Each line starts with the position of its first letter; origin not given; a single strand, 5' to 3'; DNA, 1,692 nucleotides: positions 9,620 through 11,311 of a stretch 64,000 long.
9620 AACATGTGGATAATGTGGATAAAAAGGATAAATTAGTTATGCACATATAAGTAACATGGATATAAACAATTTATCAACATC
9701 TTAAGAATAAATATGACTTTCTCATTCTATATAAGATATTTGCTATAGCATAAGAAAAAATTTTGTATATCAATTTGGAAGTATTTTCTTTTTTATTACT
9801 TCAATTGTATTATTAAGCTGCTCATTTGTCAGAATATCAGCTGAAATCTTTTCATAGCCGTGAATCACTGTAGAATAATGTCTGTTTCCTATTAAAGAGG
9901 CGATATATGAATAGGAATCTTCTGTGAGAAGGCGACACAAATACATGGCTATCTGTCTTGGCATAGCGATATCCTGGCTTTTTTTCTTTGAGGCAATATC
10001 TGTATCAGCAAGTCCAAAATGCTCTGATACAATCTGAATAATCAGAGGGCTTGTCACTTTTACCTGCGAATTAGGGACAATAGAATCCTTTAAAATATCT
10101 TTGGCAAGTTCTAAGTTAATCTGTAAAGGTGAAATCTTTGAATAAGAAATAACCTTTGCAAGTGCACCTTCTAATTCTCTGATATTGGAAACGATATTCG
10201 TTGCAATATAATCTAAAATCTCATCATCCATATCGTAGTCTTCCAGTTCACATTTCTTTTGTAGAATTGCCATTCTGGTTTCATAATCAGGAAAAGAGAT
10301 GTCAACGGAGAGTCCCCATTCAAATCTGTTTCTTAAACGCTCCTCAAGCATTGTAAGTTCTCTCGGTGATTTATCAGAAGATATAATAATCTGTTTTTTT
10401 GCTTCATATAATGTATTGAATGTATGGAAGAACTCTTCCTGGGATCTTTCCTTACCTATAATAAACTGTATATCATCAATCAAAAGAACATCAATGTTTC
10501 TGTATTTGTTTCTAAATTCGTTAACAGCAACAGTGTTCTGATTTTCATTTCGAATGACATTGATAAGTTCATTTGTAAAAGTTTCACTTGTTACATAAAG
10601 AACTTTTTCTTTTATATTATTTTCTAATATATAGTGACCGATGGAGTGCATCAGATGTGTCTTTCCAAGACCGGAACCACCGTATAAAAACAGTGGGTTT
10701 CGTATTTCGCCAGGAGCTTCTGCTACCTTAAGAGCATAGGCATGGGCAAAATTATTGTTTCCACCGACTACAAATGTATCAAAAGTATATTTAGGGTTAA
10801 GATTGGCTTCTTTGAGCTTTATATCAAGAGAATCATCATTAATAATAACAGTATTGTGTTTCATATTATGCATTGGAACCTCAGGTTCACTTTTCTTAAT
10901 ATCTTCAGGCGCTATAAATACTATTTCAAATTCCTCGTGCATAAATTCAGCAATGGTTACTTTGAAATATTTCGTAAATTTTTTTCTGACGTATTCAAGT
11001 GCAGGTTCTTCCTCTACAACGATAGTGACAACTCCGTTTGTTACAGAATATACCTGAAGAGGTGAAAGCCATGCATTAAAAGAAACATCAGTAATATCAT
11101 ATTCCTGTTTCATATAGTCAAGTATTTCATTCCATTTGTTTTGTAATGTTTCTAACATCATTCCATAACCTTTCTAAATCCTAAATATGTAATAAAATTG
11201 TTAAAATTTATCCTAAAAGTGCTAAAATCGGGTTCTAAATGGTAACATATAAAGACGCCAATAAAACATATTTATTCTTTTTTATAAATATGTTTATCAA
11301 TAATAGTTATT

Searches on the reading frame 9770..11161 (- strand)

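Call 10: search_protein_families(library=pfam, proteins=[window:9770-11161:-], max_evalue=0.001)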
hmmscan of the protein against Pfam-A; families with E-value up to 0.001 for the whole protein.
window:9770-11161:- (463 aa): 6 families
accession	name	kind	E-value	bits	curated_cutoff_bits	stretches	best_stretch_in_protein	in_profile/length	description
PF00308.24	Bac_DnaA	-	1.6e-69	233.7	23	1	121-287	1-162/162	Bacterial DnaA ATPAse domain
PF08299.17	Bac_DnaA_C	-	2.1e-24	85.8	31.5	1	374-439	4-69/69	Bacterial dnaA protein helix-turn-helix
PF01695.23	IstB_IS21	-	1e-08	35.4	24.1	1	156-265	94-195/238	IstB-like ATP binding protein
PF11638.13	DnaA_N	-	4.7e-07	29.9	24.6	1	8-64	2-57/65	DnaA N-terminal domain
PF13173.12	AAA_14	-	2.2e-05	24.9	27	1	155-280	3-115/129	AAA domain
PF00004.35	AAA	-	6.1e-05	23.9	21.2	1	158-262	2-107/131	ATPase family associated with various cellular activities (AAA)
